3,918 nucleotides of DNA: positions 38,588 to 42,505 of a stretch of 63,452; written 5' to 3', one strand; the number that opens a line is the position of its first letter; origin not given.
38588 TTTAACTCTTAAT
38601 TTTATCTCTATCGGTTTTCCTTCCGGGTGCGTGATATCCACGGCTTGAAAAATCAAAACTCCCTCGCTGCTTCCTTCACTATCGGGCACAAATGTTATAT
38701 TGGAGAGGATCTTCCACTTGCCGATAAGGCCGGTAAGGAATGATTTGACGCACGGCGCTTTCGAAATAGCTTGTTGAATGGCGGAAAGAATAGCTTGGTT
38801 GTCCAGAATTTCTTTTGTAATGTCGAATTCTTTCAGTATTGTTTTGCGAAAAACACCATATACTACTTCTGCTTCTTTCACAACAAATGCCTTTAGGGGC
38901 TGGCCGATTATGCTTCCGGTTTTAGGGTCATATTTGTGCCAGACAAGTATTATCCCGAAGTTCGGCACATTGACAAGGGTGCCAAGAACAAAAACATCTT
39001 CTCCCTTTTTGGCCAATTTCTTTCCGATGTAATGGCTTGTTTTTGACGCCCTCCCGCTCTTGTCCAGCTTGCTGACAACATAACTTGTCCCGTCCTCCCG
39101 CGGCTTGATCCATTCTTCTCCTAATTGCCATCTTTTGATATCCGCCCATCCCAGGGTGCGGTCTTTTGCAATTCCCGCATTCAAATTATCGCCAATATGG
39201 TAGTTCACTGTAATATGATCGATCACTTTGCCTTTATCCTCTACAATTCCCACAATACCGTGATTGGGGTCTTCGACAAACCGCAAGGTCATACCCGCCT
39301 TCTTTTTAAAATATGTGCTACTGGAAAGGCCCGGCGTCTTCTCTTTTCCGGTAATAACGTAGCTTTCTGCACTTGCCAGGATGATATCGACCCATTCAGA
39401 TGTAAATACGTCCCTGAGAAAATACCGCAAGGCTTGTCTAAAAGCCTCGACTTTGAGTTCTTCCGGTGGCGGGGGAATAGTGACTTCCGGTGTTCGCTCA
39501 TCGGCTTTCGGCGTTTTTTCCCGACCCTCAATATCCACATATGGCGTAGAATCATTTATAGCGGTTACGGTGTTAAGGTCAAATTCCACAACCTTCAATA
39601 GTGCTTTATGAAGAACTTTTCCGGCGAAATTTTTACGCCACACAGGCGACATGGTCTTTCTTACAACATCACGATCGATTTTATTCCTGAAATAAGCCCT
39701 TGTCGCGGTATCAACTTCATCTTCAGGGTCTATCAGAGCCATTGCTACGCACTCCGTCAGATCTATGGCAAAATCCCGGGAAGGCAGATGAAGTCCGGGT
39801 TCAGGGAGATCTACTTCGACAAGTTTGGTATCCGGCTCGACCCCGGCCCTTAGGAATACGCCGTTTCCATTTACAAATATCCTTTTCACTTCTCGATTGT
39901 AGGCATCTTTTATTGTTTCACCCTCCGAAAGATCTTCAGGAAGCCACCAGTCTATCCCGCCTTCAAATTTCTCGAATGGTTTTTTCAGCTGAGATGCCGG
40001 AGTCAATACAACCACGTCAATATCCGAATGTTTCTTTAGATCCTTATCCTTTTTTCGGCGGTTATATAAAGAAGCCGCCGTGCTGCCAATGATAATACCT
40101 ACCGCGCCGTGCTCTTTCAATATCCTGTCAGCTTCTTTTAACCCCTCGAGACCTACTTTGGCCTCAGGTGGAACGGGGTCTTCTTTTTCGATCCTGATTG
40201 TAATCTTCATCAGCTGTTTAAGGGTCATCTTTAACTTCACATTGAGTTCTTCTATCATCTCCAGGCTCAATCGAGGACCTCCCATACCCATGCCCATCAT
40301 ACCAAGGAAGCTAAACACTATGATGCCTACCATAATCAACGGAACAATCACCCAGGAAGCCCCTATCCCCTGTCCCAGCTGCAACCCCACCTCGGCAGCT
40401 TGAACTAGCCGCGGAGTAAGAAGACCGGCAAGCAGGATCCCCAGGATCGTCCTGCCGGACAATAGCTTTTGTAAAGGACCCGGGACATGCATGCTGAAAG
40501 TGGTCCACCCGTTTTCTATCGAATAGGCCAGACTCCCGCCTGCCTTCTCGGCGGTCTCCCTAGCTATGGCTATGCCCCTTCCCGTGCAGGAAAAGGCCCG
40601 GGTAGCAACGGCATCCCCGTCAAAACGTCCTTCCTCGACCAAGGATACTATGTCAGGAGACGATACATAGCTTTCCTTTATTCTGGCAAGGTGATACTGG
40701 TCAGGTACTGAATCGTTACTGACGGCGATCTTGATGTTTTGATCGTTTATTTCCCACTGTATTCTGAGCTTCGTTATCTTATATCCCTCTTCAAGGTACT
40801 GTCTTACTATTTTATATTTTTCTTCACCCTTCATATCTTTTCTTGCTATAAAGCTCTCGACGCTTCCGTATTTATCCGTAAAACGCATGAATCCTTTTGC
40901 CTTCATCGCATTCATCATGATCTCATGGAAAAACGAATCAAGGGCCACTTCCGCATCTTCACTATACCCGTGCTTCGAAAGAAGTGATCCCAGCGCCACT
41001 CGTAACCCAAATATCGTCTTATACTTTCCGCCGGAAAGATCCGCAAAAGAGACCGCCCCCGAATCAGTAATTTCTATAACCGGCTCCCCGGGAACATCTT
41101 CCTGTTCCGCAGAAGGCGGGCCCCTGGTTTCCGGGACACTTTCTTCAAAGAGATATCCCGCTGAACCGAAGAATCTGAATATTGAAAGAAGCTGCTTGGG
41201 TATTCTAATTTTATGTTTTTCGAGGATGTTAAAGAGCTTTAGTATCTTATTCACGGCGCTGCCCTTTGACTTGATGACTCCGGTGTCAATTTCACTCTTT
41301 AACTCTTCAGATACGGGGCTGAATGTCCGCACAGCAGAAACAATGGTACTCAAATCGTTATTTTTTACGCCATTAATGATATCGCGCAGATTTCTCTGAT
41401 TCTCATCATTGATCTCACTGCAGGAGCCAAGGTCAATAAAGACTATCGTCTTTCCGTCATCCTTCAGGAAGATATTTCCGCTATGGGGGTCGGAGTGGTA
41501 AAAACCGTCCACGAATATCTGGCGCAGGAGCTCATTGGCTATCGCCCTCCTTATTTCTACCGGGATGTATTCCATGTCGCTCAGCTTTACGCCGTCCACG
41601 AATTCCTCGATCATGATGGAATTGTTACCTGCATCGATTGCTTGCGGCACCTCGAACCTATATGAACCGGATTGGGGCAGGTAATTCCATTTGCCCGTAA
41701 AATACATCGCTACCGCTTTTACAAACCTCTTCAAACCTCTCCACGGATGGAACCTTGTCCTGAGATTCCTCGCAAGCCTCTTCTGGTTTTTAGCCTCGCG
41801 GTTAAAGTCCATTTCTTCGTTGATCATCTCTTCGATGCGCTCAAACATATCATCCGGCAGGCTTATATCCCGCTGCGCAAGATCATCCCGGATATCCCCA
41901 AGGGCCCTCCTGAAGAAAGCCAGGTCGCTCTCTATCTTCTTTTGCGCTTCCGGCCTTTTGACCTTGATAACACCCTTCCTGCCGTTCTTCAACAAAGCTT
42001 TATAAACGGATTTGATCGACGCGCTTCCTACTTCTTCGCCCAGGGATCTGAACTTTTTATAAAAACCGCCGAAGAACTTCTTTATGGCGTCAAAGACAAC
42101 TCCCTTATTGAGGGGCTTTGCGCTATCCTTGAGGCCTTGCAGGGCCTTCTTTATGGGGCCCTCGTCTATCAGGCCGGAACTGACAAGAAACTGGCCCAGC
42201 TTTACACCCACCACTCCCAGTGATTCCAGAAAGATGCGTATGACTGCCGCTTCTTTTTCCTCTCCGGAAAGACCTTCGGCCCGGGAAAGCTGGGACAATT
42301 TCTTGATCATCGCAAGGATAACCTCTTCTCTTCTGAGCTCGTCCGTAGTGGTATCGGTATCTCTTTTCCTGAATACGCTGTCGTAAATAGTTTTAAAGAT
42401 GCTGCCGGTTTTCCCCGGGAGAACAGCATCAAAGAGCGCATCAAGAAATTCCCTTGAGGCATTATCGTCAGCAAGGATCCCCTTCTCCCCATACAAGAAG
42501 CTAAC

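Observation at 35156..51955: Giant 5,599-aa membrane-anchored mosaic protein combining protease, kinase, ATPase, nucleotidyltransferase and glycosidase-like modules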

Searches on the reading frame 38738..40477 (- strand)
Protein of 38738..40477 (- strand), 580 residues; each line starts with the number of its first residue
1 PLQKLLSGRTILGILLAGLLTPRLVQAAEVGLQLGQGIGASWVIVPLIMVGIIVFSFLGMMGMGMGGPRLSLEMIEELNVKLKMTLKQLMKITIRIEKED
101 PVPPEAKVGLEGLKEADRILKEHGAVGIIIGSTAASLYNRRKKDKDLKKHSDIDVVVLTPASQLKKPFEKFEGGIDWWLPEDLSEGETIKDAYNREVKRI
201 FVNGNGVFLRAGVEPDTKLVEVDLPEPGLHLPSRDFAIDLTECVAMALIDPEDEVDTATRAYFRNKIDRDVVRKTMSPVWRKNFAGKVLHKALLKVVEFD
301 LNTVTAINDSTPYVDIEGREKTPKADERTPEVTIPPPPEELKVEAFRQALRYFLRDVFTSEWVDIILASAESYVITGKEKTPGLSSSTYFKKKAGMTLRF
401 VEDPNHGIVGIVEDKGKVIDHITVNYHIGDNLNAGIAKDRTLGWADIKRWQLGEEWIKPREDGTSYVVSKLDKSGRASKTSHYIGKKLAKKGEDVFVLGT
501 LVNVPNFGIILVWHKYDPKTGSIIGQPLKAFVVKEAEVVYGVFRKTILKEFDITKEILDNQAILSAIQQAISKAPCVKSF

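Call 29: find_related_loci(query=A1, collection=metagenome_contigs, flank=10000)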
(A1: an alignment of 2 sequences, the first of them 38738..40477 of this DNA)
Query A1 (580 aa) in metagenome_contigs; peptide patterns used: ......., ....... (x = any residue, [..] = any of these).
600 stretches matched a pattern (row limit reached: there are more); 17 encode a relative of the query (tblastn E <= 1e-3); 17 distinct loci.
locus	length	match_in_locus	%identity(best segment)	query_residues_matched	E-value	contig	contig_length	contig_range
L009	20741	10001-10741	47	67-324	3e-60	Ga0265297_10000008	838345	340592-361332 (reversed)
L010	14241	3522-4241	40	69-320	5e-47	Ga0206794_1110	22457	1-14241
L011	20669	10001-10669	43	88-315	9e-42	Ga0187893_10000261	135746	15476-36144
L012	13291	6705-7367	36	82-308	6e-32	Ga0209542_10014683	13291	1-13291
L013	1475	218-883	34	68-307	2e-27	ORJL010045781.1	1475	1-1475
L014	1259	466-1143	34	61-288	4e-25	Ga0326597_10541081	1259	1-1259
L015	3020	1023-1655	32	101-310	6e-24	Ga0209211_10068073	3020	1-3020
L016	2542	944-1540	35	52-251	3e-23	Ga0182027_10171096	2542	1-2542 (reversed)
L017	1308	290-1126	29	61-308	5e-23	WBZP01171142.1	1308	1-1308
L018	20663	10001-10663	31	61-289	4e-22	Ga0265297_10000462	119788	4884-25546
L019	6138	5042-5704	30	61-289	4e-22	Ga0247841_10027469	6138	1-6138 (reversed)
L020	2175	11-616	32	116-308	3e-21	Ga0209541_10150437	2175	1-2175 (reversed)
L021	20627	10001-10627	30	70-292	7e-18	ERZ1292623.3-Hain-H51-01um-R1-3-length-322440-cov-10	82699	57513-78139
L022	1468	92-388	42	83-182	1e-17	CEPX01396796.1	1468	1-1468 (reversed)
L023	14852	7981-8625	28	60-279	5e-17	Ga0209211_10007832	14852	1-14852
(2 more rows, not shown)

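Call 43: search_protein_families(library=pfam, proteins=[L009:6128-12805:+, L010:2331-11084:+, L011:2621-14440:+], max_evalue=0.01)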
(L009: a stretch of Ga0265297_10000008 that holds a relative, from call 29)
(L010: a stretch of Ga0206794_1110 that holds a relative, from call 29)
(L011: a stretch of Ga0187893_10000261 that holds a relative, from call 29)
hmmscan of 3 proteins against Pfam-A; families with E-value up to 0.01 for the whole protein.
L009:6128-12805:+ (2226 aa): 0 families

L010:2331-11084:+ (2918 aa): 2 families
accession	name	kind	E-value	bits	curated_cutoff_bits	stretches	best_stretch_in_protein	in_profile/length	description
PF00300.27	His_Phos_1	-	1.2e-19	71.1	21.7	1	2304-2499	1-188/194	Histidine phosphatase superfamily (branch 1)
PF24390.1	PRTase-CE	-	4.2e-07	30.5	27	1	1412-1571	3-178/253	PRTase-CE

L011:2621-14440:+ (3940 aa): 3 families
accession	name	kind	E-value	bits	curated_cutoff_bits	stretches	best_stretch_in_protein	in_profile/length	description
PF03641.19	Lysine_decarbox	-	1.7e-11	44.8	27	2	2810-2919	1-109/131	Possible lysine decarboxylase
PF00293.34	NUDIX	-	1.6e-06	28.6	21.1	1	942-1085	4-122/134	NUDIX domain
PF00698.26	Acyl_transf_1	-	1.5e-05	25.1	32.7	1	1156-1419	18-273/319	Acyl transferase domain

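Call 109: search_protein_families(library=pfam, proteins=[L012:5263-6624:+, L012:7403-8056:-, L018:8802-9785:-, L018:10799-12097:-, L018:8244-8789:-, L021:7849-9768:+, L021:10966-13362:-, L023:5510-6250:+, L023:9580-10002:+], max_evalue=0.001)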
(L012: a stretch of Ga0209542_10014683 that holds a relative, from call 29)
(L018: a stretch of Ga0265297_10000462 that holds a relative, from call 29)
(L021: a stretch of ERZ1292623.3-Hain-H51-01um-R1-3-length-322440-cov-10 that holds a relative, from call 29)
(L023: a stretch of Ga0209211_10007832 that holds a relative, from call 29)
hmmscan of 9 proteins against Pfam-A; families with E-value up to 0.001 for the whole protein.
L012:5263-6624:+ (454 aa): 0 families

L012:7403-8056:- (218 aa): 3 families
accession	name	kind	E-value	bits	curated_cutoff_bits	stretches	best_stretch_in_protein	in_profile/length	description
PF24367.1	DUF7523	-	1.3e-05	25.9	27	1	10-87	8-73/158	Family of unknown function (DUF7523)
PF22468.2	ACT_9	-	0.00028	21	27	0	169-212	13-58/61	ACT domain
PF13840.12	ACT_7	-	0.00097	19.4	27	0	152-212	5-64/65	ACT domain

L018:8802-9785:- (328 aa): 0 families

L018:10799-12097:- (433 aa): 3 families
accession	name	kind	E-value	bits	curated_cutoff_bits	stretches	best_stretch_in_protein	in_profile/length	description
PF00152.25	tRNA-synt_2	-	2.3e-72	244.1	25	1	119-427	4-307/308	tRNA synthetases class II (D, K and N)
PF01336.31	tRNA_anti-codon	-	6e-14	52.2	27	1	19-98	1-75/75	OB-fold nucleic acid binding domain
PF01409.25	tRNA-synt_2d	-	1e-05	25.6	19.8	0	400-421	214-235/246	tRNA synthetases class II core domain (F)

L018:8244-8789:- (182 aa): 0 families

L021:7849-9768:+ (640 aa): 1 family
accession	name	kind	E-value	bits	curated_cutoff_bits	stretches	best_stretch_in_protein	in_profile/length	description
PF13386.12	DsbD_2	-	0.00018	21.9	24.9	1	93-246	47-196/199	Cytochrome C biogenesis protein transmembrane region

L021:10966-13362:- (799 aa): 7 families
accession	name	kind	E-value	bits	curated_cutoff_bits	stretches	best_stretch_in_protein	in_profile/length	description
PF00122.25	E1-E2_ATPase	-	6.5e-57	192.4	28.1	1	262-441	2-180/181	E1-E2 ATPase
PF00702.32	Hydrolase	-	1.7e-41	143.1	26.4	1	459-672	2-190/191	haloacid dehalogenase-like hydrolase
PF00403.32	HMA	-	6.9e-12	46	24.8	1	8-67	2-61/62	Heavy-metal-associated domain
PF08282.18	Hydrolase_3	-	4.4e-08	33.6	20.9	1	644-688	194-238/255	haloacid dehalogenase-like hydrolase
PF12710.13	HAD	-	0.00013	22.9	27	1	589-669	83-188/189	haloacid dehalogenase-like hydrolase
PF13419.12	HAD_2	-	0.00028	21.5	23.8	1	592-673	80-172/178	Haloacid dehalogenase-like hydrolase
PF13344.12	Hydrolase_6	-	0.0003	21.2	27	0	584-627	7-50/101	Haloacid dehalogenase-like hydrolase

L023:5510-6250:+ (247 aa): 2 families
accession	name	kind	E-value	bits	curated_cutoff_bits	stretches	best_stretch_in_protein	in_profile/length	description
PF01978.25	TrmB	-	3.5e-13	49.6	25.6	1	6-67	1-62/68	Sugar-specific transcriptional regulator TrmB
PF14947.12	HTH_45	-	0.00054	20.4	25.5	0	21-85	13-74/77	Winged helix-turn-helix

L023:9580-10002:+ (141 aa): 0 families

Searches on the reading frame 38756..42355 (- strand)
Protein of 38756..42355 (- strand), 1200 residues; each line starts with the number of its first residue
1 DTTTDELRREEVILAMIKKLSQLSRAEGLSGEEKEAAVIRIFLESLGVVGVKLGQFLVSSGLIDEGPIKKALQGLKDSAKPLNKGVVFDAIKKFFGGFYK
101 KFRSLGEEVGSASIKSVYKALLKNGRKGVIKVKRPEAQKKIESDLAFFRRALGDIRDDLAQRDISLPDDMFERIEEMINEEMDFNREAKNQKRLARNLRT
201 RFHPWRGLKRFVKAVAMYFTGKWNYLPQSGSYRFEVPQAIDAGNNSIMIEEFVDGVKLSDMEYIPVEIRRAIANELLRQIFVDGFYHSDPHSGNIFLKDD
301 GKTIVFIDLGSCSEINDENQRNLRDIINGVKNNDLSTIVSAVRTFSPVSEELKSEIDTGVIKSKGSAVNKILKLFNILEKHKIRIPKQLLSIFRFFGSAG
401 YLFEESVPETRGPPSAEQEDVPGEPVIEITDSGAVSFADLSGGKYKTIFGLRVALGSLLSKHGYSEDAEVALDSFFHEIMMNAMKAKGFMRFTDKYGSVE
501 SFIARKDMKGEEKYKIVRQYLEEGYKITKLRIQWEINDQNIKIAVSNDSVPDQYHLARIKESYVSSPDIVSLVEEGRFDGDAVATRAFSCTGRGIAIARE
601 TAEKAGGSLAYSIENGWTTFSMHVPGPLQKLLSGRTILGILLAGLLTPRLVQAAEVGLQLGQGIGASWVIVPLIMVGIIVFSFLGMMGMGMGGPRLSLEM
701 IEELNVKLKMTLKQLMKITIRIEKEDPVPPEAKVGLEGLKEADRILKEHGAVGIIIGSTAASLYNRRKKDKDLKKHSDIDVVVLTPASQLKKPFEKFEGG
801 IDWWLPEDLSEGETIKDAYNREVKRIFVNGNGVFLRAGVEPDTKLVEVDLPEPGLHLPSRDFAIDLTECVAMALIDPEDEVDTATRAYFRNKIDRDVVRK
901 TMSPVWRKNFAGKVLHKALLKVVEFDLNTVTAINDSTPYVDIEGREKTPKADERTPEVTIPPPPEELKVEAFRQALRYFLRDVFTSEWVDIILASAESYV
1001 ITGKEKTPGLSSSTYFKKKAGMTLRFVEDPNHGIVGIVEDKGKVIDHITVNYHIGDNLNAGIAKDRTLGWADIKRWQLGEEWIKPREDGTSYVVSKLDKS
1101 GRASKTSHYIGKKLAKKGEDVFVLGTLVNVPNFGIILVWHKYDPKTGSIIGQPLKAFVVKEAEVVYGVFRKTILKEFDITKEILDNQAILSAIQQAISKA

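Call 4: search_protein_families(library=pfam, proteins=[window:38756-42355:-], max_evalue=0.1)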
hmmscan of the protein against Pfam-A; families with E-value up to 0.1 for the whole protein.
window:38756-42355:- (1200 aa): 3 families
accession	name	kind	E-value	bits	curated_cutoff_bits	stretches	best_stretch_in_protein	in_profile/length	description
PF03109.22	ABC1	-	4e-38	131.4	22.9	1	75-339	2-241/244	ABC1 atypical kinase-like domain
PF06176.17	WaaY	-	2.6e-07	31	20.3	1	246-319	118-190/229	Lipopolysaccharide core biosynthesis protein (WaaY)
PF02518.31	HATPase_c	-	0.0053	17.6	26.4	1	556-625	55-108/111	Histidine kinase-, DNA gyrase B-, and HSP90-like ATPase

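Call 5: search_protein_families(library=ncbifam, proteins=[window:38756-42355:-], max_evalue=0.1)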
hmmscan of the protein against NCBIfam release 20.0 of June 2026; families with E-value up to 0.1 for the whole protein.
window:38756-42355:- (1200 aa): 8 families
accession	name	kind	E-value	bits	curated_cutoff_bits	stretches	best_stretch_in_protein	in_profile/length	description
TIGR01982.1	UbiB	equivalog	5.9e-45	153.6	487.55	2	18-200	33-215/436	2-polyprenylphenol 6-hydroxylase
NF003404.0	PRK04750.1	equivalog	5e-27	94.7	667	2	17-199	32-218/529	ubiquinone biosynthesis regulatory protein kinase UbiB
NF050082.1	ATPase_MABP1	exception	1.6e-16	60.2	800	2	66-200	84-217/435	macrolide-binding ATPase MABP-1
NF007684.0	PRK10359.1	equivalog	4.3e-08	33.1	248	1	245-327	117-193/232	lipopolysaccharide core heptose(II) kinase RfaY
TIGR03724.2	arch_bud32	equivalog_domain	0.0072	15.8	125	1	239-331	60-140/193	KEOPS complex kinase/ATPase Bud32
NF053729.1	c-di-GMP_motif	domain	0.018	14.8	38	1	52-82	1-31/53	cyclic di-GMP-binding domain-containing protein, MshE-related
NF038151.1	lanthi_synth_III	equivalog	0.019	13.3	575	1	275-323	347-394/833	class III lanthionine synthetase LanKC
NF033091.0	HK_VanS_ACDEFG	equivalog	0.036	13.2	400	1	533-625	203-293/293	vancomycin resistance histidine kinase VanS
